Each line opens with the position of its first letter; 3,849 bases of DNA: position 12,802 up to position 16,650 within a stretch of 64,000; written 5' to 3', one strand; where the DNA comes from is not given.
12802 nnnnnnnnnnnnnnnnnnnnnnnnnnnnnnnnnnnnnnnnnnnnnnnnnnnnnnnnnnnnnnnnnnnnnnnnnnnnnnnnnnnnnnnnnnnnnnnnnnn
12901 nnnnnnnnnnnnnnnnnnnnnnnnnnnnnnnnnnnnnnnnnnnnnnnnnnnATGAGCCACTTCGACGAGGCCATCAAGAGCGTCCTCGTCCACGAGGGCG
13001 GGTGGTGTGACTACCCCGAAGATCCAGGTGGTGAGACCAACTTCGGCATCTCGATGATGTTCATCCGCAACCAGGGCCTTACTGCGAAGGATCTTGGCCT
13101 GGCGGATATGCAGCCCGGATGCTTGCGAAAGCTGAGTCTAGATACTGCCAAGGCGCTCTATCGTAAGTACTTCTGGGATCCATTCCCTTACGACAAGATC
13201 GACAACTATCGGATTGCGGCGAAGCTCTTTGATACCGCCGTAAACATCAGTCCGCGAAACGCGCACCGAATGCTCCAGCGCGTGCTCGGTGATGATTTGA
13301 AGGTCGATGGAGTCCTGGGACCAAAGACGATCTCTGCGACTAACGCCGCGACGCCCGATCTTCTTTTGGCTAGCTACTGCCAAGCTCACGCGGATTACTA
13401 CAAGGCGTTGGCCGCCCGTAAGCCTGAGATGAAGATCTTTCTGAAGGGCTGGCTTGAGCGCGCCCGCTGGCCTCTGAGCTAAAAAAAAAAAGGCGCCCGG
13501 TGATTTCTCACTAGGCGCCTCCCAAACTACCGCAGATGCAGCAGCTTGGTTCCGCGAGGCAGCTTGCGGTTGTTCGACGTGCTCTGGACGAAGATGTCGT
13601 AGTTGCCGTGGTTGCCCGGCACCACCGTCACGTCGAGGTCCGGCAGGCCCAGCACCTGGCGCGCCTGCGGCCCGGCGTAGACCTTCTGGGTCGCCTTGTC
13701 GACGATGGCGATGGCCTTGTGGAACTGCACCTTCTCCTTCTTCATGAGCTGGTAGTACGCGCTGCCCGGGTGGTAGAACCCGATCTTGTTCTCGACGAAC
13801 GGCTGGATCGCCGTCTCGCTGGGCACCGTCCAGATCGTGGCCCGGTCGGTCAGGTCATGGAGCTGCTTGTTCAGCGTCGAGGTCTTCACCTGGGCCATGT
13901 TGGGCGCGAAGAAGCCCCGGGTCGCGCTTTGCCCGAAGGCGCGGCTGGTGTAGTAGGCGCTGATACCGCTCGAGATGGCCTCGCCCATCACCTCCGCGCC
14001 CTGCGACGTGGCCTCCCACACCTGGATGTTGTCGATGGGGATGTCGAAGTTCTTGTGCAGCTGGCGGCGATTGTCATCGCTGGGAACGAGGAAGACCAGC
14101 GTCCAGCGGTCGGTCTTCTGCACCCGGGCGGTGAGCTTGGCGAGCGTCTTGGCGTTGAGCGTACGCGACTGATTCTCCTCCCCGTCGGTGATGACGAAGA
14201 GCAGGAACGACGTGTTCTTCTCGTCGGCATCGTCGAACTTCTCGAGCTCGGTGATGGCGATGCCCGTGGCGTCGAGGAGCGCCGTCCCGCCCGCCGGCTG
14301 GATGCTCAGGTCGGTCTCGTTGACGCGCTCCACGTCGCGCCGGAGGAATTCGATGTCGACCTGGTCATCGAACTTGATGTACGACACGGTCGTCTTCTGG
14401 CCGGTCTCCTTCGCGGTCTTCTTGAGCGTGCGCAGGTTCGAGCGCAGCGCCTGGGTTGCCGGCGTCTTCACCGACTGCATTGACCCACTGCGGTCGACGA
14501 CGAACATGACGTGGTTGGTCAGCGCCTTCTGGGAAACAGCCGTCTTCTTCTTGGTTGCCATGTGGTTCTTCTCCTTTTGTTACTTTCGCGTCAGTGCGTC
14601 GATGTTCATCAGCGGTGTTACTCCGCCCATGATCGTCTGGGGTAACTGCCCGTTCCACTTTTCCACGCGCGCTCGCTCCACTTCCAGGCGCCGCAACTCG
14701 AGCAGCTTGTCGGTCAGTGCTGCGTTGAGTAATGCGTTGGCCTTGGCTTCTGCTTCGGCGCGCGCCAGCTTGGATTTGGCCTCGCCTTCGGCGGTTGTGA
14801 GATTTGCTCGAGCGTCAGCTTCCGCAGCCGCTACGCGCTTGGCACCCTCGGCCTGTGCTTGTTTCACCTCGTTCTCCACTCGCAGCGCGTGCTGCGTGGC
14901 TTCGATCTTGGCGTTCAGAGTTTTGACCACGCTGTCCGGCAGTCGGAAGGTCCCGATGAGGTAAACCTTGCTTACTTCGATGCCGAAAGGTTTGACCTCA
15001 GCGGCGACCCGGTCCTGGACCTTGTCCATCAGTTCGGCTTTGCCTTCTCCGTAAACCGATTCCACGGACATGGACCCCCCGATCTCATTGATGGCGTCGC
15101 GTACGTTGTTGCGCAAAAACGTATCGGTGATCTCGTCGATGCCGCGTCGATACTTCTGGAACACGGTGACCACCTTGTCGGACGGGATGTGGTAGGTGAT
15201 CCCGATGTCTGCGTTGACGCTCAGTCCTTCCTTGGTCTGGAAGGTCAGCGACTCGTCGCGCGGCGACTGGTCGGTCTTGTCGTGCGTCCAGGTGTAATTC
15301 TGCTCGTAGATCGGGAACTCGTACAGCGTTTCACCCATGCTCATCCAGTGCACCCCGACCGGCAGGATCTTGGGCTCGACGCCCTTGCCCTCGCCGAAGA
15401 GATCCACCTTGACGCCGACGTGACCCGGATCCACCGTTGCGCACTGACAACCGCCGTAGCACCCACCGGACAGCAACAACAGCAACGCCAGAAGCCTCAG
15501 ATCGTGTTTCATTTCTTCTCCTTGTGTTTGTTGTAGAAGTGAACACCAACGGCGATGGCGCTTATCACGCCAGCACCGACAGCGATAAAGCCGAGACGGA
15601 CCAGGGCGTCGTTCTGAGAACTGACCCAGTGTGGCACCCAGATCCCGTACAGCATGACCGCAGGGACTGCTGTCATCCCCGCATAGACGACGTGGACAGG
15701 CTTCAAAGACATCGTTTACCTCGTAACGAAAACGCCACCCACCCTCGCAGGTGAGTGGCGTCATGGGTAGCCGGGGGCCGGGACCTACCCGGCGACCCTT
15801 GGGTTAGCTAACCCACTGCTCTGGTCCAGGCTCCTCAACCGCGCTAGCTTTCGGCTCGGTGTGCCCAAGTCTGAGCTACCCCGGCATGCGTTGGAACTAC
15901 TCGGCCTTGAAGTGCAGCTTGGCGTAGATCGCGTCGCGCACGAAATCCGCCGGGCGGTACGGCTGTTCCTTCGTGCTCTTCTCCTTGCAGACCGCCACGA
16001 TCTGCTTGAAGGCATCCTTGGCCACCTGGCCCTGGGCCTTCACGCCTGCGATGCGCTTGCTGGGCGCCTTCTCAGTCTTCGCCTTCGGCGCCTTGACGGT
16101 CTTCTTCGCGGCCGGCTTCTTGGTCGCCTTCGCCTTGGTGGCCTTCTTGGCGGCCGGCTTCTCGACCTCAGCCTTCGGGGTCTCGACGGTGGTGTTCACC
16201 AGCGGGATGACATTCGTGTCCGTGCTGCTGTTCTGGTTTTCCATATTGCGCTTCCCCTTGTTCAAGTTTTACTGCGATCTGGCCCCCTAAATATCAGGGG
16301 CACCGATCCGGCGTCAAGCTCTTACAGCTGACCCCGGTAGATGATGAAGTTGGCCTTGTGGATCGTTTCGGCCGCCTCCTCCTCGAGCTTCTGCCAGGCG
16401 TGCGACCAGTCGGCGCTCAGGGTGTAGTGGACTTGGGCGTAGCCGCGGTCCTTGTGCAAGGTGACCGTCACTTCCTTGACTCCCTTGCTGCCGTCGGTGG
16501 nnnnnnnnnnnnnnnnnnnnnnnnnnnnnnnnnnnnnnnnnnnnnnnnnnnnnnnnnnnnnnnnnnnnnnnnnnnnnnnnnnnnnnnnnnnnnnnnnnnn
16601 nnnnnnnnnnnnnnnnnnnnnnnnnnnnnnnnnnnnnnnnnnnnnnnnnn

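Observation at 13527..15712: vWA protein + SPFH/band-7 lipoprotein + NfeD-like membrane partner as a phage-borne module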

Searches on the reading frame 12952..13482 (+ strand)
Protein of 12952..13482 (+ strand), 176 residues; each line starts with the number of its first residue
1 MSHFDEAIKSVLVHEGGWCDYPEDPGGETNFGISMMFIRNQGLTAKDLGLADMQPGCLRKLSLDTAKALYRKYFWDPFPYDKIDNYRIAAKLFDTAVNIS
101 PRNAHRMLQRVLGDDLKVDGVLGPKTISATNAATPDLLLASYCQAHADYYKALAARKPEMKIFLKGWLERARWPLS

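Call 3: search_protein_families(library=pfam, proteins=[window:12952-13482:+], max_evalue=0.01)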
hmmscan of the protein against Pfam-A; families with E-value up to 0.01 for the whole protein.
window:12952-13482:+ (176 aa): 2 families
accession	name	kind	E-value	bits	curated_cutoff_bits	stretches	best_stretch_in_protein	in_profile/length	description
PF05838.17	Glyco_hydro_108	-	1.4e-19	70.9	21.2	1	9-98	2-83/85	Glycosyl hydrolase 108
PF09374.15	PG_binding_3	-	6.1e-18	65.2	24.6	1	103-171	1-75/76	Predicted Peptidoglycan domain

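Call 4: search_protein_families(library=phrogs, proteins=[window:12952-13482:+], max_evalue=0.01)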
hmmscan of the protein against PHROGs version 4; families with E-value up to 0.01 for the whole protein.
window:12952-13482:+ (176 aa): 2 families
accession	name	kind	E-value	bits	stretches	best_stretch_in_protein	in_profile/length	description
phrog_315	-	lysis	6e-41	141.7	1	2-171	333-484/677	endolysin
phrog_12853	-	unknown function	5.2e-21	76.4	1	4-131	3-130/131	-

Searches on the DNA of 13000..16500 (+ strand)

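Call 5: search_dna_similar(query=window:13000-16500:+, collection=phages, mode=distant, max_rows=30)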
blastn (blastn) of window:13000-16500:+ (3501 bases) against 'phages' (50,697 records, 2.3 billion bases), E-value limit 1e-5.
Records with a match: 47; places in all: 47; records where one place covers at least 80% of the query: 0.
Best place of each record, by identity: 60-80% 47.
By first word of the organism name: Burkholderia 30; Pseudomonas 9; Mycobacterium 4; Bacteriophage 1; Vibrio 1; Ruegeria 1; Xanthomonas 1.
By host as written in the record: Burkholderia sp. 15; - 3; Mycobacterium smegmatis mc2 155 2; Burkholderia pseudomallei 1026b 2; Burkholderia pseudomallei 2; Burkholderia pseudomallei BP82 2; Pseudomonas aeruginosa PACL 2; Pseudomonas aeruginosa PA14 2; and 17 more.
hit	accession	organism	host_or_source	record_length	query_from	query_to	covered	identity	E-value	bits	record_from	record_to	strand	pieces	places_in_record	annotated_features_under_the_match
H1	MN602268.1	Bacteriophage DSS3_MAL1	-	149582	2095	2427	10%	66.9%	1e-13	86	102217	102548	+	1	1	SPFH domain / band 7 family protein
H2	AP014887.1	Vibrio phage CKB-S1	Vibrio coralliilyticus strain P1 ...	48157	2095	2428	10%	65.2%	9e-8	67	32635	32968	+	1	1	putative lipoprotein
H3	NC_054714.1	Mycobacterium phage Phabba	Mycobacterium smegmatis mc2 155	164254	530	810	8%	68.8%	1e-19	105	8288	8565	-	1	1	hypothetical protein (x2)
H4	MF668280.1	Mycobacterium phage Phabba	Mycobacterium smegmatis mc2 155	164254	530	810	8%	68.8%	1e-19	105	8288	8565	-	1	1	hypothetical protein (x2)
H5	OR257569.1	Ruegeria phage RpAliso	Ruegeria pomeroyi DSS-3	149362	2091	2328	7%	67.3%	1e-6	64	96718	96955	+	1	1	prohibitin family protein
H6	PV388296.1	Burkholderia phage Karil-Mokiny-1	Burkholderia cepacia complex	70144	2032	2260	7%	69.9%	1e-18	103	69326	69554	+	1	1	lipoprotein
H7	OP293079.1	Burkholderia phage PhiBt-E264.1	Lysogenic Burkholderia thailandensis ...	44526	2038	2259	6%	69.9%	5e-18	100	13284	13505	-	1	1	hypothetical protein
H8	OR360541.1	Burkholderia phage phiBtTUL1a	Burkholderia pseudomallei Bp82, ...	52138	2038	2259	6%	69.9%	5e-18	100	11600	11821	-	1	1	hypothetical protein (x2)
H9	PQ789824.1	Burkholderia phage vB_E354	Burkholderia sp.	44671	2038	2259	6%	69.9%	5e-18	100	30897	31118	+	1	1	hypothetical protein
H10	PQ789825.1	Burkholderia phage vB_SR1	Burkholderia sp.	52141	2038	2259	6%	69.9%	5e-18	100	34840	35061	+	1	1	hypothetical protein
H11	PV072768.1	Burkholderia phage vB_PL2a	Burkholderia sp.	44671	2038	2259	6%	69.9%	5e-18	100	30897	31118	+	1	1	hypothetical protein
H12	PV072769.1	Burkholderia phage vB_E175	Burkholderia sp.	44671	2038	2259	6%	69.9%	5e-18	100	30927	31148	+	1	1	hypothetical protein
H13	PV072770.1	Burkholderia phage vB_E184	Burkholderia sp.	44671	2038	2259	6%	69.9%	5e-18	100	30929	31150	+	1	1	hypothetical protein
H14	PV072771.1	Burkholderia phage vB_E228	Burkholderia sp.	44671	2038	2259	6%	69.9%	5e-18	100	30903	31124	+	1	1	hypothetical protein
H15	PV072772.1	Burkholderia phage vB_E264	Burkholderia sp.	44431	2038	2259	6%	69.9%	5e-18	100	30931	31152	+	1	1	hypothetical protein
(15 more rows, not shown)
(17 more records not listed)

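Call 46: search_rna_families(source=window, start=13400, end=16400, threshold=evalue, max_evalue=1)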
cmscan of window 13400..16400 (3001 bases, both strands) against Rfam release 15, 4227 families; matches with E-value up to 1: 0.
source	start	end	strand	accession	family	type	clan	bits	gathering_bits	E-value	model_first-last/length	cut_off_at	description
